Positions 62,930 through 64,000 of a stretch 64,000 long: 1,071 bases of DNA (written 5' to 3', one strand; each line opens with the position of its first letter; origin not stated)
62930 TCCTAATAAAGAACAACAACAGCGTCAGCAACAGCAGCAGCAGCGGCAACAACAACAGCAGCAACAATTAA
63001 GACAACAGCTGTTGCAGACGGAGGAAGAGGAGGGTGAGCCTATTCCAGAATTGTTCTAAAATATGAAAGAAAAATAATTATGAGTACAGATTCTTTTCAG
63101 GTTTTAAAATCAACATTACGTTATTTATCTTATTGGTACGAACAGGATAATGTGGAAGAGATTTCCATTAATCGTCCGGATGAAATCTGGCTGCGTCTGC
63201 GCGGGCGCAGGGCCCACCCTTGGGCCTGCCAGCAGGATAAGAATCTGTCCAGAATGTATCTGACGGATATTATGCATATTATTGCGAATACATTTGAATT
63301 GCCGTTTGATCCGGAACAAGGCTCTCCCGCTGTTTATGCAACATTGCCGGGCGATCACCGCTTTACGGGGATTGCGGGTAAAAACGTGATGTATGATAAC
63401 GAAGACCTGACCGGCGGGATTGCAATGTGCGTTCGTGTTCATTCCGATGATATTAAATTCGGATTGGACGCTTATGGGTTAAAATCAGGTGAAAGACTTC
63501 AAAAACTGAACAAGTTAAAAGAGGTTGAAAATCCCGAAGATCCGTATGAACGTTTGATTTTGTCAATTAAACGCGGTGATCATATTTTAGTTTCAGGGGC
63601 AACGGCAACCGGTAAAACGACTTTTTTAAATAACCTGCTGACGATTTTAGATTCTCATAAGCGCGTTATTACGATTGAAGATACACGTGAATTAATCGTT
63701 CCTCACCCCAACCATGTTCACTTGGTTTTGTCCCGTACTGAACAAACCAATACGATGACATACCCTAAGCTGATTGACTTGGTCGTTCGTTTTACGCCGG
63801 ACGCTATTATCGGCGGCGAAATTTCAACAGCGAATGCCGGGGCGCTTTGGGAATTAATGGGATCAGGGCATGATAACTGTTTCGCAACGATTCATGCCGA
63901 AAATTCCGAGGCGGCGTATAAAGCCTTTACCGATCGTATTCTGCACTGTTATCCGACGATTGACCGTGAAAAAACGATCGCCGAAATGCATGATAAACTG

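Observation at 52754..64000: Chromosomally embedded, stripped-down type IV secretion core module (VirB8-VirB7-VirB8-VirB9-VirB10-VirB11) next to housekeeping genes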

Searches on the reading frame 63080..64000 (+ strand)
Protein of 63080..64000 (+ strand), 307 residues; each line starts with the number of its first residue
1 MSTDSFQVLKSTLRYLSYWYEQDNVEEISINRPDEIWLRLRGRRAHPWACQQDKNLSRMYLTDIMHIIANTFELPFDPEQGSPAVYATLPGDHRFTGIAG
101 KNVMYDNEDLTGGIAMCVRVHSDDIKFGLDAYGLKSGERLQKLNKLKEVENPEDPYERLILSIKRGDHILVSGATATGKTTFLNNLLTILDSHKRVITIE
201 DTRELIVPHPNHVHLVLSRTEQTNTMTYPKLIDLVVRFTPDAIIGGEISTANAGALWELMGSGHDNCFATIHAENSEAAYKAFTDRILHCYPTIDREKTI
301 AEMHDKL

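Call 7: search_protein_families(library=pfam, proteins=[window:63080-64000:+], max_evalue=0.1)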
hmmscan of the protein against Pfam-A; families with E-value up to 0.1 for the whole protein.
window:63080-64000:+ (307 aa): 13 families
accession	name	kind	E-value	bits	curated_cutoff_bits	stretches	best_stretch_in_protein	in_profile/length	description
PF00437.27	T2SSE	-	4.6e-21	75.3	24.9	1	142-279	120-251/370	Type II/IV secretion system protein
PF01580.24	FtsK_SpoIIIE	-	0.00055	19.9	24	1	162-188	34-61/221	FtsK/SpoIIIE family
PF00270.35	DEAD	-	0.0026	18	26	1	159-213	7-65/167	DEAD/DEAH box helicase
PF13191.12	AAA_16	-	0.0029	18.6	32.6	1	165-202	23-59/167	AAA ATPase domain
PF13555.12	AAA_29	-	0.0074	16.4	27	1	162-195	18-51/61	P-loop containing region of AAA domain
PF12775.13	AAA_7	-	0.0075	16.3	25.8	1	162-195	29-62/181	P-loop containing dynein motor region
PF07088.17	GvpD_P-loop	-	0.008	16.5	24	1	164-199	8-43/189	GvpD gas vesicle protein, P-loop domain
PF13401.12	AAA_22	-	0.013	16.3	27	1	167-200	6-40/130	AAA domain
PF20720.3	nSTAND3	-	0.013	15.6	27.2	0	157-205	8-57/155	Novel STAND NTPase 3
PF02367.23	TsaE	-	0.032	14.6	26.6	1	156-195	11-50/128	Threonylcarbamoyl adenosine biosynthesis protein TsaE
PF10412.15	TrwB_AAD_bind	-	0.042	13.2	20.5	1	167-202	16-51/387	Type IV secretion-system coupling protein DNA-binding domain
PF09818.15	ABC_ATPase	-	0.056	12.9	23.2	1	161-226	75-132/283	P-loop domain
PF00005.33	ABC_tran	-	0.058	14.4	25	1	158-201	3-46/137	ABC transporter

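Call 8: search_protein_families(library=ncbifam, proteins=[window:63080-64000:+], max_evalue=0.1)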
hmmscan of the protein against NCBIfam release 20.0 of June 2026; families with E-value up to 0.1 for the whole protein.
window:63080-64000:+ (307 aa): 42 families (the best 25 are shown)
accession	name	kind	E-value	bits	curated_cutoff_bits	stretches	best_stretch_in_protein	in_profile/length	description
TIGR02788.1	VirB11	equivalog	5.1e-40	137.4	249.95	1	19-283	1-262/308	P-type DNA transfer ATPase VirB11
NF010475.0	PRK13900.1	equivalog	7.3e-34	117.3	389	1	4-280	3-276/333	type IV secretion system ATPase VirB11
NF010425.0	PRK13851.1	equivalog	2.5e-25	89.1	461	1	9-282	7-279/344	type IV secretion system protein VirB11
TIGR03819.1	heli_sec_ATPase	hypoth_equivalog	5.6e-23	81.7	373.15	1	142-276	153-290/340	TadA family conjugal transfer-associated ATPase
TIGR02782.1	TrbB_P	equivalog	8.3e-23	81.1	304.55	1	159-284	129-253/303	P-type conjugative transfer ATPase TrbB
NF058587.1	archaellum_moto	equivalog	2.5e-19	69.5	550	1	160-283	269-393/527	archaellum flagellar ATPase motor FlaI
NF010469.0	PRK13894.1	subfamily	2.5e-15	56.7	508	1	157-283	140-264/320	conjugal transfer ATPase TrbB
NF041000.1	ATPase_ComGA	equivalog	1.4e-13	50.5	300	1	165-281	127-240/267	competence type IV pilus ATPase ComGA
NF053672.1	bindosome_BasE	exception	2.2e-13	49.8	1000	1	170-275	274-380/512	bindosome assembly system ATPase subunit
NF010407.0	PRK13833.1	subfamily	1.3e-12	47.8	499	1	165-281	143-257/323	conjugal transfer protein TrbB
TIGR01420.1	pilT_fam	subfamily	1.4e-11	44.3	319.1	1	163-302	120-254/343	PilT/PilU family type 4a pilus ATPase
TIGR02525.1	plasmid_TraJ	equivalog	3.9e-07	29.4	368.3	1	153-303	139-285/372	plasmid transfer ATPase TraJ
TIGR02533.1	type_II_gspE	equivalog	3.6e-06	25.9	630.25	1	151-285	227-358/486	type II secretion system ATPase GspE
NF053534.1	T4PilAsmATPsTfpB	equivalog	1.8e-05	23.4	850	1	167-276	337-442/584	type IV pilus assembly ATPase TfpB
TIGR02868.1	CydC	equivalog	6.3e-05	21.8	329.05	1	156-203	351-398/530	thiol reductant ABC exporter subunit CydC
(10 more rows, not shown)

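Call 23: search_dna_similar(query=window:63080-64000:+, collection=plasmids, mode=protein, max_rows=15)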
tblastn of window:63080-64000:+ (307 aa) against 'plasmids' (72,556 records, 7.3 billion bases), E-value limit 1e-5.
The search stops at 5000 records and this limit was reached: more records match than are counted here, and every count below describes the 5000 best-scoring records only.
Records with a match: at least 5000; places in all: 5384; records where one place covers at least 80% of the query: 4283.
Best place of each record, by identity: <60% 5000.
By first word of the organism name: Escherichia 1451; Klebsiella 550; Salmonella 320; Agrobacterium 230; Campylobacter 229; Rhizobium 210; Enterobacter 163; Ralstonia 148; Sinorhizobium 128; Pseudomonas 116; and 192 more.
By predicted mobility (MOB-suite, as given by PLSDB): conjugative 3906; non-mobilizable 711; mobilizable 383.
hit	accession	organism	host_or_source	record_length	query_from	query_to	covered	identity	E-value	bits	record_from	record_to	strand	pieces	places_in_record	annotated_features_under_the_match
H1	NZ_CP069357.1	Microvirga sp. VF16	Vachellia farnesiana,Cell culture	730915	1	303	99%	39.8%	1e-68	238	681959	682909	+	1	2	ATPase, T2SS/T4P/T4SS family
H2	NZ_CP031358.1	Erythrobacter aureus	marine sediment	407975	3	307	99%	39.4%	3e-59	211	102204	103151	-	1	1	ATPase, T2SS/T4P/T4SS family | TrbI/VirB10 family protein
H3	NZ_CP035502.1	Sphingosinicella sp. BN140058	Cell culture,soil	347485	5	307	99%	39.6%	3e-61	217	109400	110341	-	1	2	ATPase, T2SS/T4P/T4SS family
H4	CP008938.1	Candidatus Paracaedimonas acanthamoebae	Acanthamoeba polyphaga HN-3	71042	16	279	86%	36.6%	2e-37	148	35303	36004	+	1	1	hypothetical protein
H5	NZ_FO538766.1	Magnetospira sp. QH-2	-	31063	2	277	90%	34.5%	2e-31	130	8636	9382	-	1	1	ATPase, T2SS/T4P/T4SS family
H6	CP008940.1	Candidatus Paracaedimonas acanthamoebae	Acanthamoeba polyphaga HN-3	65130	9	279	88%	34.6%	1e-38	151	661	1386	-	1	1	hypothetical protein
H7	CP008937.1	Candidatus Paracaedimonas acanthamoebae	Acanthamoeba polyphaga HN-3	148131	9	279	88%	34.6%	1e-38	151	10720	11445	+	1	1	hypothetical protein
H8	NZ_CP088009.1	Rhizobium sp. T136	Melilotus albus,Cell culture,root nodule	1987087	4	281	91%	32.1%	3e-26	115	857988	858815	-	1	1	none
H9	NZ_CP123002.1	Neorhizobium petrolearium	single cell,petroleum contaminated soil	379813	4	281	91%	31.6%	3e-25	113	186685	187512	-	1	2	virB11: P-type DNA transfer ATPase VirB11 | virB10: type IV secretion system protein VirB10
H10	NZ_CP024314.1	Rhizobium sp. NXC24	Phaseolus vulgaris,cell culture,plant ...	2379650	4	290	93%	30.5%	4e-25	112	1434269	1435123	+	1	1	record has no annotation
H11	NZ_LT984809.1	Cupriavidus taiwanensis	-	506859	12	302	95%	30.1%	2e-15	108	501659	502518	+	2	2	none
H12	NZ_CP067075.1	Rhizobium sp. AB2/73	Phyla canescens,cell culture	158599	4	281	91%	31.4%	3e-26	115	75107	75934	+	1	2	virB11: P-type DNA transfer ATPase VirB11 | virB10: type IV secretion system protein VirB10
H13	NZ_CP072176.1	Rhizobium sp. AB2/73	Phyla canescens,cell culture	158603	4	281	91%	31.4%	3e-26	115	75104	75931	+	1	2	virB11: P-type DNA transfer ATPase VirB11 | virB10: type IV secretion system protein VirB10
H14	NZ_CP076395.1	Sphingopyxis indica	Single cell,HCH dumpsite soil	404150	2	305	99%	28.7%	1e-12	76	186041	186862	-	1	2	trbB: P-type conjugative transfer ATPase TrbB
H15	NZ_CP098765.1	Sphingomonas aerolata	cloud water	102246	1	300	98%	28.8%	4e-21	100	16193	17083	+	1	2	virB11: P-type DNA transfer ATPase VirB11 | TrbI/VirB10 family protein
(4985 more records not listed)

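Call 26: get_annotated_region(hit=H2, flank=15000)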
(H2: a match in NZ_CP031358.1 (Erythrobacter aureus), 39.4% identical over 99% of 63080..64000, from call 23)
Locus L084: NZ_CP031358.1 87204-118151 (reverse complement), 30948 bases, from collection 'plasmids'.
description: Erythrobacter aureus strain YH-07 plasmid unnamed, complete sequence
organism: Erythrobacter aureus (NCBI taxid 2182384)
taxonomy: Bacteria; Pseudomonadota; Alphaproteobacteria; Sphingomonadales; Erythrobacteraceae; Erythrobacter; Erythrobacter aureus
host: -; source: marine sediment; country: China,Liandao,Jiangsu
typing (MOB-suite, as given by PLSDB): non-mobilizable
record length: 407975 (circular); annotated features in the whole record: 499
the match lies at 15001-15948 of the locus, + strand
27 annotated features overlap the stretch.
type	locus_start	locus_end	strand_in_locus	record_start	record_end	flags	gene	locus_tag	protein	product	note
CDS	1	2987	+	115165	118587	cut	-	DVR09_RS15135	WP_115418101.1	MobA/MobL family protein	-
CDS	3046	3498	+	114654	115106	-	-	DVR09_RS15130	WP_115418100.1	hypothetical protein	-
CDS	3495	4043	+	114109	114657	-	-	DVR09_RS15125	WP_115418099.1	hypothetical protein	-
CDS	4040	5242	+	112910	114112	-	-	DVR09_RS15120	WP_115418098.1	DnaB-like helicase C-terminal domain-containing protein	GO:0006260 - DNA replication [Evidence IEA]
CDS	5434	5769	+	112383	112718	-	-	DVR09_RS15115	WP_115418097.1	TrbC/VirB2 family protein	-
CDS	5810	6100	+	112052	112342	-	-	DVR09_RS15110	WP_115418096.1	hypothetical protein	-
CDS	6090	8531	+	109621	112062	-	-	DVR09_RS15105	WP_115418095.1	VirB4 family type IV secretion system protein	-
CDS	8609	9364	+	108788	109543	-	-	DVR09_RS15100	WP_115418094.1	type IV secretion system protein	-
CDS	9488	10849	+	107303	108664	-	-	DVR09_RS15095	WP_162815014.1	hypothetical protein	-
CDS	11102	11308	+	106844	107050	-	-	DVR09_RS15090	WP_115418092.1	hypothetical protein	-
CDS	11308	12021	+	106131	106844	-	-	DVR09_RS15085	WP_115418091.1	VirB8/TrbF family protein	-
CDS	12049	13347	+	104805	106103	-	-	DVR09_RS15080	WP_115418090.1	TrbG/VirB9 family P-type conjugative transfer protein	-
CDS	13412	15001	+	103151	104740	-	-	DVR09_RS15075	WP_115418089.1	TrbI/VirB10 family protein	-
CDS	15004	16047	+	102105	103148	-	-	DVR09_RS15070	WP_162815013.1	ATPase, T2SS/T4P/T4SS family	-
CDS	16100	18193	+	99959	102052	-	-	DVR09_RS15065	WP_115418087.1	type IV secretory system conjugative DNA transfer family protein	-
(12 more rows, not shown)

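Call 27: get_annotated_region(hit=H1, flank=15000)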
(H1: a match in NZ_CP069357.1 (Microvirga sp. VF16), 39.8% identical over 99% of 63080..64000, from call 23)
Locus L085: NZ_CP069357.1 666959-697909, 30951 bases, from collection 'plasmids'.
description: Microvirga sp. VF16 plasmid pMVF16-3, complete sequence
organism: Microvirga sp. VF16 (NCBI taxid 2807101)
taxonomy: Bacteria; Pseudomonadota; Alphaproteobacteria; Hyphomicrobiales; Methylobacteriaceae; Microvirga; Microvirga sp. VF16
host: -; source: Vachellia farnesiana,Cell culture; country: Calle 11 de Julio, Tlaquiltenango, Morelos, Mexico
typing (MOB-suite, as given by PLSDB): non-mobilizable
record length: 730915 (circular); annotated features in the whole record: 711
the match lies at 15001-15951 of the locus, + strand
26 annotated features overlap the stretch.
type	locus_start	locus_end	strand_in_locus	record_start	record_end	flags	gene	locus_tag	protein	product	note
CDS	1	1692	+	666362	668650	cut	-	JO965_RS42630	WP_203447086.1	MobA/MobL family protein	-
CDS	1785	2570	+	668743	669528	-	-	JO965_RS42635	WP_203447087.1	hypothetical protein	-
CDS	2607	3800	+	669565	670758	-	-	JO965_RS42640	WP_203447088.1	DnaB-like helicase C-terminal domain-containing protein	GO:0006260 - DNA replication [Evidence IEA]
CDS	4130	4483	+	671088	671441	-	-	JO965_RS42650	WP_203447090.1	TrbC/VirB2 family protein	-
CDS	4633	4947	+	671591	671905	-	-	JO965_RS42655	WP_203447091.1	VirB3 family type IV secretion system protein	-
CDS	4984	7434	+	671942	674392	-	-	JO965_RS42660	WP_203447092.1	hypothetical protein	-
CDS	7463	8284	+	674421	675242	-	-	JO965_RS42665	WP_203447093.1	hypothetical protein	-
CDS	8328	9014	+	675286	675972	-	-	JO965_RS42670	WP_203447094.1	hypothetical protein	-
CDS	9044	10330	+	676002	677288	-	-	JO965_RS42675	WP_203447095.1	hypothetical protein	-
CDS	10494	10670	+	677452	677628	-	-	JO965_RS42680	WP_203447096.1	hypothetical protein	-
CDS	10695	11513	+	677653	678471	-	-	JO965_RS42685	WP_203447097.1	VirB8/TrbF family protein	-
CDS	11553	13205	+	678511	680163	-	-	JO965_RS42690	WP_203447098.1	TrbG/VirB9 family P-type conjugative transfer protein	-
CDS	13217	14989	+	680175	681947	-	-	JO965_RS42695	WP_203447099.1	TrbI/VirB10 family protein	-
CDS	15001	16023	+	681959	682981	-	-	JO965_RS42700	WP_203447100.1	ATPase, T2SS/T4P/T4SS family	-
CDS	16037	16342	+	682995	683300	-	-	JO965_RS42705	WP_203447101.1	hypothetical protein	-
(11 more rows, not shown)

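Call 79: get_annotated_region(hit=H4, flank=14000)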
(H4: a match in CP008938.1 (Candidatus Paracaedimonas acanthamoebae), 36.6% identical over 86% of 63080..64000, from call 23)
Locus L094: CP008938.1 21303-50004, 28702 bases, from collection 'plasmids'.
description: Candidatus Caedibacter acanthamoebae plasmid Plasmid_00002, complete sequence
organism: Candidatus Paracaedimonas acanthamoebae (NCBI taxid 244581)
taxonomy: Bacteria; Pseudomonadota; Alphaproteobacteria; Holosporales; Caedimonadaceae; Candidatus Paracaedimonas; Candidatus Paracaedimonas acanthamoebae
host: -; source: Acanthamoeba polyphaga HN-3; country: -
typing (MOB-suite, as given by PLSDB): mobilizable; replicon rep_cluster_1687; relaxase MOBQ
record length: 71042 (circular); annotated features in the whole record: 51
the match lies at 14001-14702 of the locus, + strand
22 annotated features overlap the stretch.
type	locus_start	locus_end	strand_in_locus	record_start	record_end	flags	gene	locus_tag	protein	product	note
CDS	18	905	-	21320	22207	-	-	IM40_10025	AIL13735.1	hypothetical protein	-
CDS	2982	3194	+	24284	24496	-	-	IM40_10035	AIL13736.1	hypothetical protein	-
CDS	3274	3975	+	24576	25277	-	-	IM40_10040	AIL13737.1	hypothetical protein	-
CDS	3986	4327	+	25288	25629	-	-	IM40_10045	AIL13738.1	hypothetical protein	-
CDS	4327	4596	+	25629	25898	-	-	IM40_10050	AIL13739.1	hypothetical protein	-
CDS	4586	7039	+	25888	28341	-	-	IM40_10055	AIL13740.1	hypothetical protein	-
CDS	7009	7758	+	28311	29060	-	-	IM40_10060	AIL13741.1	hypothetical protein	-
CDS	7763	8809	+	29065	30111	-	-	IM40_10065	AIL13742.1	hypothetical protein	-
CDS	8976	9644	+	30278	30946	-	-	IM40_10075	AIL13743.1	hypothetical protein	-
CDS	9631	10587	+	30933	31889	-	-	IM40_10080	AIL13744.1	hypothetical protein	-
CDS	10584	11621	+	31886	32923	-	-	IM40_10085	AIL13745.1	hypothetical protein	-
CDS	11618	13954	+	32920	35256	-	-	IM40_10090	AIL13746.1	hypothetical protein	-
CDS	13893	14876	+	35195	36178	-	-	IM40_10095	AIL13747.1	hypothetical protein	-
CDS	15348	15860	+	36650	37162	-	-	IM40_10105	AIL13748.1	hypothetical protein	-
CDS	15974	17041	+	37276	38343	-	-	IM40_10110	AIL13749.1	hypothetical protein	-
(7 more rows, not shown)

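Call 80: get_annotated_region(hit=H5, flank=12000)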
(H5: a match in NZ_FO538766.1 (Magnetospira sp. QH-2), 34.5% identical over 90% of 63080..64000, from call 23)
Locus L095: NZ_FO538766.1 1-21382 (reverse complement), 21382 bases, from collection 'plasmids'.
description: Magnetospira sp. QH-2 plasmid MGMAQ_p, complete sequence
organism: Magnetospira sp. QH-2 (NCBI taxid 1288970)
taxonomy: Bacteria; Pseudomonadota; Alphaproteobacteria; Rhodospirillales; Thalassospiraceae; Magnetospira; Magnetospira sp. QH-2
host: -; source: -; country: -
typing (MOB-suite, as given by PLSDB): mobilizable; relaxase MOBP
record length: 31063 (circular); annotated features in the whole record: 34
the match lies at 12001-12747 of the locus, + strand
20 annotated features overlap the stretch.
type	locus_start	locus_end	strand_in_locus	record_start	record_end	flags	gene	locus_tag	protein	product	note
CDS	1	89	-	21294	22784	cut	-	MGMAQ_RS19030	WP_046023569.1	hypothetical protein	-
CDS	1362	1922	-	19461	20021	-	-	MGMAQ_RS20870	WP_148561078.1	hypothetical protein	-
CDS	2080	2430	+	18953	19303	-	-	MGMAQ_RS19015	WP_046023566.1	hypothetical protein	-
CDS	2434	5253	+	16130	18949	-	-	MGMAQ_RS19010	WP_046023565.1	hypothetical protein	-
CDS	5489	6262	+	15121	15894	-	-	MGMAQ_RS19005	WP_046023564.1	hypothetical protein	-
CDS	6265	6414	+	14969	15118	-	-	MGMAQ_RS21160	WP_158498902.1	hypothetical protein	-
CDS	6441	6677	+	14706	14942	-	-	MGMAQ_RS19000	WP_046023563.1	hypothetical protein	-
CDS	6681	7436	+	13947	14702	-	-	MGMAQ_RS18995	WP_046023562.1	VirB8/TrbF family protein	-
CDS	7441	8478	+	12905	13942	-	-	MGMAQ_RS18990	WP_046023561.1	TrbG/VirB9 family P-type conjugative transfer protein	-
CDS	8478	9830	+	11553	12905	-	-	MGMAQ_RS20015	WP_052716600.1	TrbI/VirB10 family protein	-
CDS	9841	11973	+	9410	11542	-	-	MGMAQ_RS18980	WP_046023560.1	hypothetical protein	-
CDS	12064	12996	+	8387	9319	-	-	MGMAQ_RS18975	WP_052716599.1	ATPase, T2SS/T4P/T4SS family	-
CDS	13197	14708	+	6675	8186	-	-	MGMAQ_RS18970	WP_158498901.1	type IV secretory system conjugative DNA transfer family protein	-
CDS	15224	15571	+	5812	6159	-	-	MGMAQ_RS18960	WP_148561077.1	hypothetical protein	-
CDS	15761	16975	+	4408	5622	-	-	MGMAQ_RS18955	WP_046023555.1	hypothetical protein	-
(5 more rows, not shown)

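Call 92: get_annotated_region(hit=H12, flank=10000)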
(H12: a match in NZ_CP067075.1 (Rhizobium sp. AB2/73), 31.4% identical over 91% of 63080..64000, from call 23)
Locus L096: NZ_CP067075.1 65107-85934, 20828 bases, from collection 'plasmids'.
description: Rhizobium sp. AB2/73 plasmid pAtAB2-73c, complete sequence
organism: Rhizobium sp. AB2/73 (NCBI taxid 2795216)
taxonomy: Bacteria; Pseudomonadota; Alphaproteobacteria; Hyphomicrobiales; Rhizobiaceae; Rhizobium; Rhizobium sp. AB2/73
host: -; source: Phyla canescens,cell culture; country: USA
typing (MOB-suite, as given by PLSDB): non-mobilizable; mating-pair formation MPF_T
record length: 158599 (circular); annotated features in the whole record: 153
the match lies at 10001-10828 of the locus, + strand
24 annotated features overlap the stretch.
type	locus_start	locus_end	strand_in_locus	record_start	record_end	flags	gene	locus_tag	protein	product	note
CDS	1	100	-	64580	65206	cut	-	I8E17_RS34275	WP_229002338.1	hypothetical protein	-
CDS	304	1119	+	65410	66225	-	-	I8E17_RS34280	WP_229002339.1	lytic transglycosylase domain-containing protein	-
CDS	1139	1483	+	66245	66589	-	-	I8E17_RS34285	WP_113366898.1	TrbC/VirB2 family protein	-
CDS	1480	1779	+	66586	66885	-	-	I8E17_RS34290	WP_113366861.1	VirB3 family type IV secretion system protein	-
CDS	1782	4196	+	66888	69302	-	-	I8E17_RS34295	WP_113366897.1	VirB4 family type IV secretion/conjugal transfer ATPase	-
CDS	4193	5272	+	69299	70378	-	-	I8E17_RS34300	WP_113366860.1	lytic transglycosylase domain-containing protein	-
CDS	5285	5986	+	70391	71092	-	-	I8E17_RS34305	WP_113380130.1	type IV secretion system protein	-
CDS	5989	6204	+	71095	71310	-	-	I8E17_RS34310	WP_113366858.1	hypothetical protein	-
CDS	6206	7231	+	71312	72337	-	-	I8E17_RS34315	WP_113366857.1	type IV secretion system protein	-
CDS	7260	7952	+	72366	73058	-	-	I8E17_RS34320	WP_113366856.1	type IV secretion system protein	-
CDS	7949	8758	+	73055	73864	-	-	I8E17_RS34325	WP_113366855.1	TrbG/VirB9 family P-type conjugative transfer protein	-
CDS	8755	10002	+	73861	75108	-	virB10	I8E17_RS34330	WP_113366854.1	type IV secretion system protein VirB10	-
CDS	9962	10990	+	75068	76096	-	virB11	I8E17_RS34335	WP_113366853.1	P-type DNA transfer ATPase VirB11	GO:0044097 - secretion by the type IV secretion system [Evidence IEA]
CDS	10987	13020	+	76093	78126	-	-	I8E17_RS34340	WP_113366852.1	type IV secretory system conjugative DNA transfer family protein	-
CDS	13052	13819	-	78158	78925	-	-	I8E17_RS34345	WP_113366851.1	hypothetical protein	-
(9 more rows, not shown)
